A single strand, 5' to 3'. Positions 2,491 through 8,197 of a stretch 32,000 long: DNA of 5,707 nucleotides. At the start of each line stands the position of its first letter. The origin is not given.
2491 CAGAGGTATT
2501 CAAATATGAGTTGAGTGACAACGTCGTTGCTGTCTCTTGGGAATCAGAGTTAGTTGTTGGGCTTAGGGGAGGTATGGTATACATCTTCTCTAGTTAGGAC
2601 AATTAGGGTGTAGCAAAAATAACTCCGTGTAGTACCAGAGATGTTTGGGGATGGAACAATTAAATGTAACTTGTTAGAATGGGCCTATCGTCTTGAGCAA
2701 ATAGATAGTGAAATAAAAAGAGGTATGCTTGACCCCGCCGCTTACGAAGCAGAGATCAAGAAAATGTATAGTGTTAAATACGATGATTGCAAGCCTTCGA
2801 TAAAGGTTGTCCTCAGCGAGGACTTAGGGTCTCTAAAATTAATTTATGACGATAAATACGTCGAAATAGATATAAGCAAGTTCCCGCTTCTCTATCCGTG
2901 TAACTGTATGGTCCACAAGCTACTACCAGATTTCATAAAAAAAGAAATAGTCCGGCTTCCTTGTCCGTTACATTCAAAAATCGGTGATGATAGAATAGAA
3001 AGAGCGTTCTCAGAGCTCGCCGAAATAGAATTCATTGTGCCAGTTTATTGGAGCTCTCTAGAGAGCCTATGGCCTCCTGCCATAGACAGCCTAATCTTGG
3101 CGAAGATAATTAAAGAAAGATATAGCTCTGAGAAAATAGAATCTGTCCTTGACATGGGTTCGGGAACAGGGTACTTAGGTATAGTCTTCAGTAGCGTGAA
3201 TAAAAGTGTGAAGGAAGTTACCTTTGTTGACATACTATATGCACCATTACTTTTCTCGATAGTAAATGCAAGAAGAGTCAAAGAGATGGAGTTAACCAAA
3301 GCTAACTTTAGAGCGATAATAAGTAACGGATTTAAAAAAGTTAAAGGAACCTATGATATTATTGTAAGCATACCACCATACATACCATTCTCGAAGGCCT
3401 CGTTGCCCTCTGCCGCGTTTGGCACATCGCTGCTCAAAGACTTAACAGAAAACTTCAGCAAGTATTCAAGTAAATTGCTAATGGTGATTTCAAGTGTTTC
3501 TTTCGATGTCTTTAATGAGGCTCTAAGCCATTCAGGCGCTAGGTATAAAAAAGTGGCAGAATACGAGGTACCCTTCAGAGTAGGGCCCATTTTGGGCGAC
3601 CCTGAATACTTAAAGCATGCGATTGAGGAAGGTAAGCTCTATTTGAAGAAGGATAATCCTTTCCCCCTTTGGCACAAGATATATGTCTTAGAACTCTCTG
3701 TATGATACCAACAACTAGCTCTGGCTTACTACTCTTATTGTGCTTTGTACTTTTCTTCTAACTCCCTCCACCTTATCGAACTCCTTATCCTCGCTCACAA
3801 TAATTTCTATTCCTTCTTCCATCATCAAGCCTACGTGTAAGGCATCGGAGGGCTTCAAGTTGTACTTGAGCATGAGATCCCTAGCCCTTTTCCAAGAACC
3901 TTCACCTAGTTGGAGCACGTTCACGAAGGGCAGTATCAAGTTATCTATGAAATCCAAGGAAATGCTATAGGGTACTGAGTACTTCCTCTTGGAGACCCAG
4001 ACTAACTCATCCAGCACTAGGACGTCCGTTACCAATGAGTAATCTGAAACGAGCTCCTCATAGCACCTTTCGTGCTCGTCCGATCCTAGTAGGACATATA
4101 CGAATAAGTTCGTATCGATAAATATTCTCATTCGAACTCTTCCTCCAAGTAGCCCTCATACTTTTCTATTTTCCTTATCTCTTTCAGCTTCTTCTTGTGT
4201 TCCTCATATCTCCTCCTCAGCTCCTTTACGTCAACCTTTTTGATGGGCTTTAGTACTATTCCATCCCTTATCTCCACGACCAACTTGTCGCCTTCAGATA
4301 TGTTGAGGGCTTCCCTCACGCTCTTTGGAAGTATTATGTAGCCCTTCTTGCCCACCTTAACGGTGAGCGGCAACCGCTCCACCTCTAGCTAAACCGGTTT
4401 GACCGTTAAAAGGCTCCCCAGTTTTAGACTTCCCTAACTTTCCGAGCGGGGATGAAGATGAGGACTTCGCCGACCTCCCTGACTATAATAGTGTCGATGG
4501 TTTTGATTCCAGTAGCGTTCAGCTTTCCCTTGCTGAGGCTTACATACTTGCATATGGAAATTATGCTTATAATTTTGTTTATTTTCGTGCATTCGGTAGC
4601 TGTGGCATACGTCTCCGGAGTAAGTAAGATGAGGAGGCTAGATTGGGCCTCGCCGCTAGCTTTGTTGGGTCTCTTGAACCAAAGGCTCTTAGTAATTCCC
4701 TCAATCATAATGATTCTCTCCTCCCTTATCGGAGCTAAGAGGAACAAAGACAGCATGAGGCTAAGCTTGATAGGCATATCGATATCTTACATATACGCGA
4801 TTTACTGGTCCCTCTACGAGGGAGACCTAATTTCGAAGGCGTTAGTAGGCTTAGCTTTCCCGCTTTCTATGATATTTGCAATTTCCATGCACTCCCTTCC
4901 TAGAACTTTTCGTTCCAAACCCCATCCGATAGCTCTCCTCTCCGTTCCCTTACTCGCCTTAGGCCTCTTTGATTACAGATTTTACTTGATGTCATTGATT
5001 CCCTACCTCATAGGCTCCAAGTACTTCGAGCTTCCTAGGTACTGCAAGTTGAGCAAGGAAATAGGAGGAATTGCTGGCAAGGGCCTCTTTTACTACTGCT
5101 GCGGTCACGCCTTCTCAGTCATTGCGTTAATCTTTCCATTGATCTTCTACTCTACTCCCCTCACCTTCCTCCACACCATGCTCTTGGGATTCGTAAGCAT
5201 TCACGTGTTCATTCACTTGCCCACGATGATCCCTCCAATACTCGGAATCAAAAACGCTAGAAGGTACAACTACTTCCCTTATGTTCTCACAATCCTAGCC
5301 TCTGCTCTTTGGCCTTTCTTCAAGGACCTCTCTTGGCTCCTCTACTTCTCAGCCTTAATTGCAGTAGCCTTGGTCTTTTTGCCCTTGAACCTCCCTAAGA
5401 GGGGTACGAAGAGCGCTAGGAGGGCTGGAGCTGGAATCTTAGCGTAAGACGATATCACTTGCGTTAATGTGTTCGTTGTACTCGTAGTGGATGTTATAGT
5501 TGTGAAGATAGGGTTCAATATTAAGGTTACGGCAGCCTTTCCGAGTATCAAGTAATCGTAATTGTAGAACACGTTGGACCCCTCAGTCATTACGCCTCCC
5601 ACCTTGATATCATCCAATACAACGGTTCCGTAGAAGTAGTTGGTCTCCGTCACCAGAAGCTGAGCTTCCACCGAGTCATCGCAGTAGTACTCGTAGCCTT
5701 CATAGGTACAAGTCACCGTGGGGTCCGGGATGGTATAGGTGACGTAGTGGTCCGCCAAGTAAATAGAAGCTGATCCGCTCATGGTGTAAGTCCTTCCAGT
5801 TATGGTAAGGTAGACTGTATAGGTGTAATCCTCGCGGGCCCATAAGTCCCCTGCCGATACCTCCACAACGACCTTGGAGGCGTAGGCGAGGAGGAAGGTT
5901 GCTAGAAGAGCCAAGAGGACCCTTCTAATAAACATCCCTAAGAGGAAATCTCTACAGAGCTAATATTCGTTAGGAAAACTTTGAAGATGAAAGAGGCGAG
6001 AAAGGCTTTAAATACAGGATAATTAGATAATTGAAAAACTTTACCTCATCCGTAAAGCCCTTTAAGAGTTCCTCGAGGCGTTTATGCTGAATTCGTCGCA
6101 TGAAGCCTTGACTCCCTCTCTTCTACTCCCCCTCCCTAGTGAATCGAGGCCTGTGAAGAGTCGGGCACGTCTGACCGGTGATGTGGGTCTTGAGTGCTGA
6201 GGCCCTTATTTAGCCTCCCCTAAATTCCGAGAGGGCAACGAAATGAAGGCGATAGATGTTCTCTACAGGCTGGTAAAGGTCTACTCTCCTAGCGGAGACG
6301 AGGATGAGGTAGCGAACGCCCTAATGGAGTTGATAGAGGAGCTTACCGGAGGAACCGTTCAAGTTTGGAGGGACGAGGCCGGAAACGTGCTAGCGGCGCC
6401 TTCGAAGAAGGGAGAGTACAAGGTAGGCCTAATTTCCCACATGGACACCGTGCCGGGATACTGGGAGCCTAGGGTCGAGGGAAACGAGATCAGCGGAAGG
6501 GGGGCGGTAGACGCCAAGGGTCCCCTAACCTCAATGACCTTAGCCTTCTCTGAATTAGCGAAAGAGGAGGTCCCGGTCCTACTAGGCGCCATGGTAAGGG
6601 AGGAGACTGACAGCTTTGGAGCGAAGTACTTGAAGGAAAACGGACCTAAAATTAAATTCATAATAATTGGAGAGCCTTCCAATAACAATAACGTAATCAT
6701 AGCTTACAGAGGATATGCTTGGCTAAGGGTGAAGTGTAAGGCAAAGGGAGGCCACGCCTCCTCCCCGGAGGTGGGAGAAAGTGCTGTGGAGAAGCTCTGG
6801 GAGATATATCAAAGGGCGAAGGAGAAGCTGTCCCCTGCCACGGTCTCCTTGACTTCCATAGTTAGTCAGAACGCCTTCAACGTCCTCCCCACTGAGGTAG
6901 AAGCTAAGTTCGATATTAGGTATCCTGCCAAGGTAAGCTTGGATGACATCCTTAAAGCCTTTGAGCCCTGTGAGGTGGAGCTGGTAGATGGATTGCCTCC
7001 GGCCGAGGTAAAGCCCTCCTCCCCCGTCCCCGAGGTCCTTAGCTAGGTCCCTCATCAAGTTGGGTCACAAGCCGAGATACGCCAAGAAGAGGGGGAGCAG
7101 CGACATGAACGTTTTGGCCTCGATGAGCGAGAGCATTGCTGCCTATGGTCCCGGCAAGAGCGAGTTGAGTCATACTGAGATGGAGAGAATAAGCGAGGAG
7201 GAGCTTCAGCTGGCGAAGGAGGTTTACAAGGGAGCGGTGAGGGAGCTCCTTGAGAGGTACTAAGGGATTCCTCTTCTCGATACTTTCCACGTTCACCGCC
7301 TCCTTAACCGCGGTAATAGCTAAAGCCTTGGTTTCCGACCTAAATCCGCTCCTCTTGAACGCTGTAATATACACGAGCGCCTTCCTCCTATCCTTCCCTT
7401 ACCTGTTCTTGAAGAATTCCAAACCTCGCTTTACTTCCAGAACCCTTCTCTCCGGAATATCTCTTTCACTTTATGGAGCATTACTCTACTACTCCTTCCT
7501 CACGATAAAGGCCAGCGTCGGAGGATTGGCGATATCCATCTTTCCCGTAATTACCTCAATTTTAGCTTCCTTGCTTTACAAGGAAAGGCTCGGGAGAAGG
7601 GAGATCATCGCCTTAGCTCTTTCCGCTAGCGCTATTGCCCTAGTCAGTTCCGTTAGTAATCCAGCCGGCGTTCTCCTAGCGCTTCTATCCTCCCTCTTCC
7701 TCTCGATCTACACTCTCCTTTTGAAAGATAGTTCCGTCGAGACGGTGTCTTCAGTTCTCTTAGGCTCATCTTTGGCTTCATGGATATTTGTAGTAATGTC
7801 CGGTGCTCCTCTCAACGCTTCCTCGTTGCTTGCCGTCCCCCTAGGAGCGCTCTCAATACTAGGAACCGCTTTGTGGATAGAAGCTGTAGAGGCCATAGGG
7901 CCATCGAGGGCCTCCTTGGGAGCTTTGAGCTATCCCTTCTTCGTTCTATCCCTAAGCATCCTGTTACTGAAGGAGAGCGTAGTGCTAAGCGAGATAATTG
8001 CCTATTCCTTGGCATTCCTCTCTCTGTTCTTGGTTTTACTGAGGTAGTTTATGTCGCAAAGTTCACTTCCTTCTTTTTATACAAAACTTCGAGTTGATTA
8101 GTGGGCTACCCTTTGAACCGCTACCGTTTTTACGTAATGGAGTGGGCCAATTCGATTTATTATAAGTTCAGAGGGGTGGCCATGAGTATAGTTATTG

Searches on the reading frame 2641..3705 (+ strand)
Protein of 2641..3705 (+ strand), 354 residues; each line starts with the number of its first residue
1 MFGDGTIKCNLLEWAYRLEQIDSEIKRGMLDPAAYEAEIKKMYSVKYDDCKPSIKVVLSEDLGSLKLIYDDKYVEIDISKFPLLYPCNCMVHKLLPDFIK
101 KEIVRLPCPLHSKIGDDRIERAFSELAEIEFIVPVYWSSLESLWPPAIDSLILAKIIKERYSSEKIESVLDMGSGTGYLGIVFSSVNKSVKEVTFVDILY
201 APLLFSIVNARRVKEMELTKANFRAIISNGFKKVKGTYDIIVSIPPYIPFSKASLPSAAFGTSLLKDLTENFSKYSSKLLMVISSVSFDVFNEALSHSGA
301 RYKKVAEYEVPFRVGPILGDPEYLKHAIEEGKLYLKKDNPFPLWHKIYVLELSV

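Call 35: search_protein_families(library=pfam, proteins=[window:2641-3705:+], max_evalue=0.001)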
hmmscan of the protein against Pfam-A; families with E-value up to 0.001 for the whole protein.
window:2641-3705:+ (354 aa): 1 family
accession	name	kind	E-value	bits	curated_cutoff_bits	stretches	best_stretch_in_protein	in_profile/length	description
PF05175.20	MTS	-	4.6e-09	36.6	23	1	153-247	23-108/170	Methyltransferase small domain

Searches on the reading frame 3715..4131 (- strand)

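Call 35: search_protein_families(library=pfam, proteins=[window:3715-4131:-], max_evalue=0.001)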
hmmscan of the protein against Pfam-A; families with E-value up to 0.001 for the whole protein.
window:3715-4131:- (138 aa): 1 family
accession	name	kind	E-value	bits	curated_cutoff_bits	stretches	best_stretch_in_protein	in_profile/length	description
PF01850.27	PIN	-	8.2e-23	81.7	23.6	1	3-122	1-118/120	PIN domain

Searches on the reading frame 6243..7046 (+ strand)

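Call 35: search_protein_families(library=pfam, proteins=[window:6243-7046:+], max_evalue=0.001)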
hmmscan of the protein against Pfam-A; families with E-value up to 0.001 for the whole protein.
window:6243-7046:+ (267 aa): 2 families
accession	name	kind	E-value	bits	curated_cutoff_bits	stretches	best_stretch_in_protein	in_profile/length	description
PF07687.19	M20_dimer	-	1.3e-16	60.9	21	1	154-241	2-96/107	Peptidase dimerisation domain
PF01546.33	Peptidase_M20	-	7.3e-14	52.6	24.6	1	63-252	2-123/206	Peptidase family M20/M25/M40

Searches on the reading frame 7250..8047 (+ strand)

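Call 35: search_protein_families(library=pfam, proteins=[window:7250-8047:+], max_evalue=0.001)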
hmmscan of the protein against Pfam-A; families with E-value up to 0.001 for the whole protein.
window:7250-8047:+ (265 aa): 1 family
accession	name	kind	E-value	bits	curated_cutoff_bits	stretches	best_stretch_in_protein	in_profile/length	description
PF00892.27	EamA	-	8.3e-24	84.8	28.2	2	5-133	2-134/135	EamA-like transporter family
